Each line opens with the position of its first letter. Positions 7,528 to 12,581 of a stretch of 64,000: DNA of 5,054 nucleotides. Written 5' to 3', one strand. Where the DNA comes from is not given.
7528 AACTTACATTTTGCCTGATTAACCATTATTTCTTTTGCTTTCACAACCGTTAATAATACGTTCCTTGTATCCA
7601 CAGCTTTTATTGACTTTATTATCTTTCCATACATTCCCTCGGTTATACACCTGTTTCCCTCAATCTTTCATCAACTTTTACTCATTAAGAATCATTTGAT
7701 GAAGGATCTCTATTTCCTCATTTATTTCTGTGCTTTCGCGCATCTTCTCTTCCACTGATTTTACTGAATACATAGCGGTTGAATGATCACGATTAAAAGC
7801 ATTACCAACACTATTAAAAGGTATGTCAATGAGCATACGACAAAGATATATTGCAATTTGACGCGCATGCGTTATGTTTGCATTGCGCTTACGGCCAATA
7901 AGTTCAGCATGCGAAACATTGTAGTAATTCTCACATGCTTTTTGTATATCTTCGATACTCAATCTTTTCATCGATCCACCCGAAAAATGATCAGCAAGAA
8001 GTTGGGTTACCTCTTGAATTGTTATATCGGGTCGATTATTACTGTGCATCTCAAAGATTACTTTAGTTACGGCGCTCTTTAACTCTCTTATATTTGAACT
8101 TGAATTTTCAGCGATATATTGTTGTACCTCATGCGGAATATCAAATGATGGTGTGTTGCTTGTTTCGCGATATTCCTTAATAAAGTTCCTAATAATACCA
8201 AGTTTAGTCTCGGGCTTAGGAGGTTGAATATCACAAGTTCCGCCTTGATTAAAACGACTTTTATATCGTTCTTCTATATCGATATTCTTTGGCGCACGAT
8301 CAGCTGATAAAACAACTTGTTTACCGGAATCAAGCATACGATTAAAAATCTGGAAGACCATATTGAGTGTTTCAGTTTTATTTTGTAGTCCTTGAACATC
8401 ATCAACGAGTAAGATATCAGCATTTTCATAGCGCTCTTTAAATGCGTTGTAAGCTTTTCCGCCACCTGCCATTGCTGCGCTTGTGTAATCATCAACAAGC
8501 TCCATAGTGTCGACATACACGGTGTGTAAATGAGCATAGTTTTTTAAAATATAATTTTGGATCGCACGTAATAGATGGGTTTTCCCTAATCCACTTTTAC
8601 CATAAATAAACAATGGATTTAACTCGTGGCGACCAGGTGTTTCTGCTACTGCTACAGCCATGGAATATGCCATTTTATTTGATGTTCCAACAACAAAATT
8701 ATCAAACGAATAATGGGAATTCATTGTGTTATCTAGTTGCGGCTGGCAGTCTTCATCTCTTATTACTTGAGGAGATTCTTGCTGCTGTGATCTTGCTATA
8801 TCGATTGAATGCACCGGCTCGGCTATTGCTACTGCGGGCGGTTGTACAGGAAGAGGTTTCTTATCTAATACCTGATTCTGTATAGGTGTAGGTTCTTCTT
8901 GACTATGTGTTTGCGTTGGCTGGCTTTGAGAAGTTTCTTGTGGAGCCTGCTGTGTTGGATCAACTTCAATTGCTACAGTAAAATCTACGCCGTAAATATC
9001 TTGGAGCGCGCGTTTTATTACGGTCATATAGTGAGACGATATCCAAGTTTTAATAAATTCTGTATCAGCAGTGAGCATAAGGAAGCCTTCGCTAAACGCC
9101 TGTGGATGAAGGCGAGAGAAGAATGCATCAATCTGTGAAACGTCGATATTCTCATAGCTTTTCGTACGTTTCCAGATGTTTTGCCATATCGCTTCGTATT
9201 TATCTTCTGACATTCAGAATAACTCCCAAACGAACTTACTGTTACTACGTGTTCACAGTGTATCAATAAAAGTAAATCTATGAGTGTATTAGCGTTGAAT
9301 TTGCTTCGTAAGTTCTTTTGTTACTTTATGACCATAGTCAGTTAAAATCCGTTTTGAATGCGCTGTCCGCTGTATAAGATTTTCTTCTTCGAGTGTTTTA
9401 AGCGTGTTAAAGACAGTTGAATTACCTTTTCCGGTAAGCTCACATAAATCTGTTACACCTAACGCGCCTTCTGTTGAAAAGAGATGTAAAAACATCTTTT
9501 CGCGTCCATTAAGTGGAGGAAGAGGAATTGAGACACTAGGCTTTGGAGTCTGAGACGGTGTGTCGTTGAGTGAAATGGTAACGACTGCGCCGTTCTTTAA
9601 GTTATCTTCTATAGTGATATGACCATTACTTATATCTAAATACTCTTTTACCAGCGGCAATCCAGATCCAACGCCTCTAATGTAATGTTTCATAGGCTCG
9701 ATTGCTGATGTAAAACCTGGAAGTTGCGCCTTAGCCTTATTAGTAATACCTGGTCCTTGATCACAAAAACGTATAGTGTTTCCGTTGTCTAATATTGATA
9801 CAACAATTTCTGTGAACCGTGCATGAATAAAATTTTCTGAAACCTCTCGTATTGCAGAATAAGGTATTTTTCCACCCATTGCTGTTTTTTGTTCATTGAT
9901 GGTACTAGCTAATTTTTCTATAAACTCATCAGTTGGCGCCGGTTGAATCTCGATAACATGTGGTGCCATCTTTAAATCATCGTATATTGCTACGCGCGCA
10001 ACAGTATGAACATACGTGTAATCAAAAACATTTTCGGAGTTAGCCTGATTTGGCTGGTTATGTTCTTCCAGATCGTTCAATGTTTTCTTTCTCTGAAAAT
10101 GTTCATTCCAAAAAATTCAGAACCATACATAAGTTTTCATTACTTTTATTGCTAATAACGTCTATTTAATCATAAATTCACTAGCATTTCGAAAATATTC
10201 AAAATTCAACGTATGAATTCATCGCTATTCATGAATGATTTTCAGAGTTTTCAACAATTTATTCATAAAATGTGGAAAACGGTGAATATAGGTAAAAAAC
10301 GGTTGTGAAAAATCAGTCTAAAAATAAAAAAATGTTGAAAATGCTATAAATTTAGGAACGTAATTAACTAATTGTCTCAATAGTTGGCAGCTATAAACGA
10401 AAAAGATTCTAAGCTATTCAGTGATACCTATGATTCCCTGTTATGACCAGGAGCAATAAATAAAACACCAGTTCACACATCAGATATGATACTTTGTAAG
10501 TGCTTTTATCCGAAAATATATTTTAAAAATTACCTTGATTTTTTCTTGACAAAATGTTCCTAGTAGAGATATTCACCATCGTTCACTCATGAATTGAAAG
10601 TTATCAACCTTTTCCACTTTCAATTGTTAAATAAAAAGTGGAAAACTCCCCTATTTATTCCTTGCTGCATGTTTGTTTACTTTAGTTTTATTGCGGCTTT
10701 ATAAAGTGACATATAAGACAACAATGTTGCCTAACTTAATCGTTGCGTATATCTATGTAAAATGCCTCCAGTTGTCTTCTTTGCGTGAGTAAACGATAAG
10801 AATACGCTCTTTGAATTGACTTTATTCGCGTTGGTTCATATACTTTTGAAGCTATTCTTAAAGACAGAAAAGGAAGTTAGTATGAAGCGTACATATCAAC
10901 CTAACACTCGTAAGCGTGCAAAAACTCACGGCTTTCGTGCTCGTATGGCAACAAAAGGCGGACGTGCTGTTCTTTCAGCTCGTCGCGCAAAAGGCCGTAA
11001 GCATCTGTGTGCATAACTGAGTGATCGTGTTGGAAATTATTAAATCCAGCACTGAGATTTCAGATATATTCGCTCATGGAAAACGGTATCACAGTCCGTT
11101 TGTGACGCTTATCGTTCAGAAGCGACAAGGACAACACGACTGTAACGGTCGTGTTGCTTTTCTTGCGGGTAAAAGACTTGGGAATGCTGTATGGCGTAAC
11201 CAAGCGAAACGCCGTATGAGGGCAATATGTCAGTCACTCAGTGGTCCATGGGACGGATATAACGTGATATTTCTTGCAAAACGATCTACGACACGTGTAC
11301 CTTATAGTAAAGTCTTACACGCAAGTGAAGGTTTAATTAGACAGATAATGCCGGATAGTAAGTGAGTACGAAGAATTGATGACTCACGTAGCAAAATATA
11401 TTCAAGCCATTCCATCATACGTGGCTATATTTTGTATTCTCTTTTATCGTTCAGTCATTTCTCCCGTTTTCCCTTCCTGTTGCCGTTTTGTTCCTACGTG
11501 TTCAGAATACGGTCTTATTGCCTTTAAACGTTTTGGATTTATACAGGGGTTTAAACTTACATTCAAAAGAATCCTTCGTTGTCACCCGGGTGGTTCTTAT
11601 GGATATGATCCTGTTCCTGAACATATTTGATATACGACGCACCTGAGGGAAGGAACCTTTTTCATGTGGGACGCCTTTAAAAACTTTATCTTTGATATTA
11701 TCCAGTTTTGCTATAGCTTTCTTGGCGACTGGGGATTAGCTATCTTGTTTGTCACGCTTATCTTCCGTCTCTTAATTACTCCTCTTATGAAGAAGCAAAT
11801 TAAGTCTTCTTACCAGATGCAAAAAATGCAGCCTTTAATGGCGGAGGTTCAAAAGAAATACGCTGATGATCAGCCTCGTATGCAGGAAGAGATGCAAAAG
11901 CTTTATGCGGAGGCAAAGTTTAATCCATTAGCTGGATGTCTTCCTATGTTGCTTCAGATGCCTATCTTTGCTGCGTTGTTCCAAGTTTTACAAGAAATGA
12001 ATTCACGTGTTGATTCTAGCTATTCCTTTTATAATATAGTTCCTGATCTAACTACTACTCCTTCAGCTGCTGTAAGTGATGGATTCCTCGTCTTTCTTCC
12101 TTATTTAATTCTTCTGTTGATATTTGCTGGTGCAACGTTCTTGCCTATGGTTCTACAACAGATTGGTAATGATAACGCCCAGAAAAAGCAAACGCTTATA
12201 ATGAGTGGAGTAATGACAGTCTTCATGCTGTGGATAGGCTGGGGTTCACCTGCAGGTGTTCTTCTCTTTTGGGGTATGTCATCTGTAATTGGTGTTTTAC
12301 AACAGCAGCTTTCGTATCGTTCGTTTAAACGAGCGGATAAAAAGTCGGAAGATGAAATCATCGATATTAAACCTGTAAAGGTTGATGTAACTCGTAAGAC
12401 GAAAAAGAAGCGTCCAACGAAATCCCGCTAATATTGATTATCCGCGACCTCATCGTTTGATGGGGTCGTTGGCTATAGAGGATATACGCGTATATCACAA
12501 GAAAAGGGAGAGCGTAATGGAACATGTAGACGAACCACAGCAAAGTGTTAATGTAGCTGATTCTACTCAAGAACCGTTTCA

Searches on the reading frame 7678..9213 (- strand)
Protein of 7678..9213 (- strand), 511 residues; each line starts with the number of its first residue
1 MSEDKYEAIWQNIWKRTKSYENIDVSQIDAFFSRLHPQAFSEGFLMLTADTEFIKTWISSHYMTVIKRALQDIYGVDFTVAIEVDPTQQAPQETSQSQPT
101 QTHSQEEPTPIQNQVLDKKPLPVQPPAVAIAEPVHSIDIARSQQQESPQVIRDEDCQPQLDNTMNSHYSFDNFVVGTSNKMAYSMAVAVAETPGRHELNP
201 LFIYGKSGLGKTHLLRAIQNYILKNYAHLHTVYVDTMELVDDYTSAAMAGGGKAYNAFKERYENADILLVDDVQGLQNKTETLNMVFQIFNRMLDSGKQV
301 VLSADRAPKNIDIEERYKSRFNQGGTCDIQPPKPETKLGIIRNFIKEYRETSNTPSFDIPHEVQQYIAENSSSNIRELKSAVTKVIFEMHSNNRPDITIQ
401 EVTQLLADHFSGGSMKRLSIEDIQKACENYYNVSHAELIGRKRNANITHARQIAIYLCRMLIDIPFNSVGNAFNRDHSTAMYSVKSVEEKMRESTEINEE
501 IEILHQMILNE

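Call 89: search_protein_families(library=pfam, proteins=[window:7678-9213:-], max_evalue=0.001)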
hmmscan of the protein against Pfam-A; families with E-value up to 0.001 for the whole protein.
window:7678-9213:- (511 aa): 9 families
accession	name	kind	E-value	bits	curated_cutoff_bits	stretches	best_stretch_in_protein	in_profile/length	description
PF00308.24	Bac_DnaA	-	3.4e-50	170.8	23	1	165-327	2-161/162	Bacterial DnaA ATPAse domain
PF08299.17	Bac_DnaA_C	-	4.2e-22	78.4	31.5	1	420-487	1-69/69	Bacterial dnaA protein helix-turn-helix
PF11638.13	DnaA_N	-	1.2e-07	31.7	24.6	1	11-71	5-64/65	DnaA N-terminal domain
PF00004.35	AAA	-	2.2e-06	28.6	21.2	1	202-321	2-123/131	ATPase family associated with various cellular activities (AAA)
PF01637.24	ATPase_2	-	6.7e-06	26.5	33.2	1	196-314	18-126/225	ATPase domain predominantly from Archaea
PF00910.28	RNA_helicase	-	5.4e-05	24.1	21.5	1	202-310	2-91/105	RNA helicase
PF01695.23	IstB_IS21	-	0.00011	22.2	24.1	1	201-302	95-191/238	IstB-like ATP binding protein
PF13401.12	AAA_22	-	0.00016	22.4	27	0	200-238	7-43/130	AAA domain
PF13191.12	AAA_16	-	0.00017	22.5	32.6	1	192-228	18-52/167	AAA ATPase domain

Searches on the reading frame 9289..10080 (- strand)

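Call 89: search_protein_families(library=pfam, proteins=[window:9289-10080:-], max_evalue=0.001)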
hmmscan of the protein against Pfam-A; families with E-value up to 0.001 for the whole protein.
window:9289-10080:- (263 aa): 3 families
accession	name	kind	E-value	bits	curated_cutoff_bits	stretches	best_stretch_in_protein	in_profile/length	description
PF02518.31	HATPase_c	-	2.3e-08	34.9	26.4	1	74-173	7-109/111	Histidine kinase-, DNA gyrase B-, and HSP90-like ATPase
PF09339.16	HTH_IclR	-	2.7e-06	27.5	22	1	198-238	9-50/52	IclR helix-turn-helix domain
PF01047.28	MarR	-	0.00018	21.8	24.6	1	198-241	9-52/59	MarR family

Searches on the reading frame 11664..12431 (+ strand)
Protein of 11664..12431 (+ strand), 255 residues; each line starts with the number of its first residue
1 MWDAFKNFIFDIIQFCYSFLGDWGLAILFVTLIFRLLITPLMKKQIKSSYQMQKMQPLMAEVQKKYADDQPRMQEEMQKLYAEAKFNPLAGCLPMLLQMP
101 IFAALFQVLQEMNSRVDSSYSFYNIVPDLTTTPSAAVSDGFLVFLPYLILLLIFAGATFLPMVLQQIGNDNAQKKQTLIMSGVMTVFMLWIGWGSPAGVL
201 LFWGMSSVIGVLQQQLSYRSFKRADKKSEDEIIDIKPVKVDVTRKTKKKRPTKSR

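Call 89: search_protein_families(library=pfam, proteins=[window:11664-12431:+], max_evalue=0.001)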
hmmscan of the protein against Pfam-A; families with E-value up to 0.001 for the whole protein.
window:11664-12431:+ (255 aa): 1 family
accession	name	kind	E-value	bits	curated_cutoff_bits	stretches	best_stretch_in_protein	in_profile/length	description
PF02096.25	60KD_IMP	-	4.1e-48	163.9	35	1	23-217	1-161/163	60Kd inner membrane protein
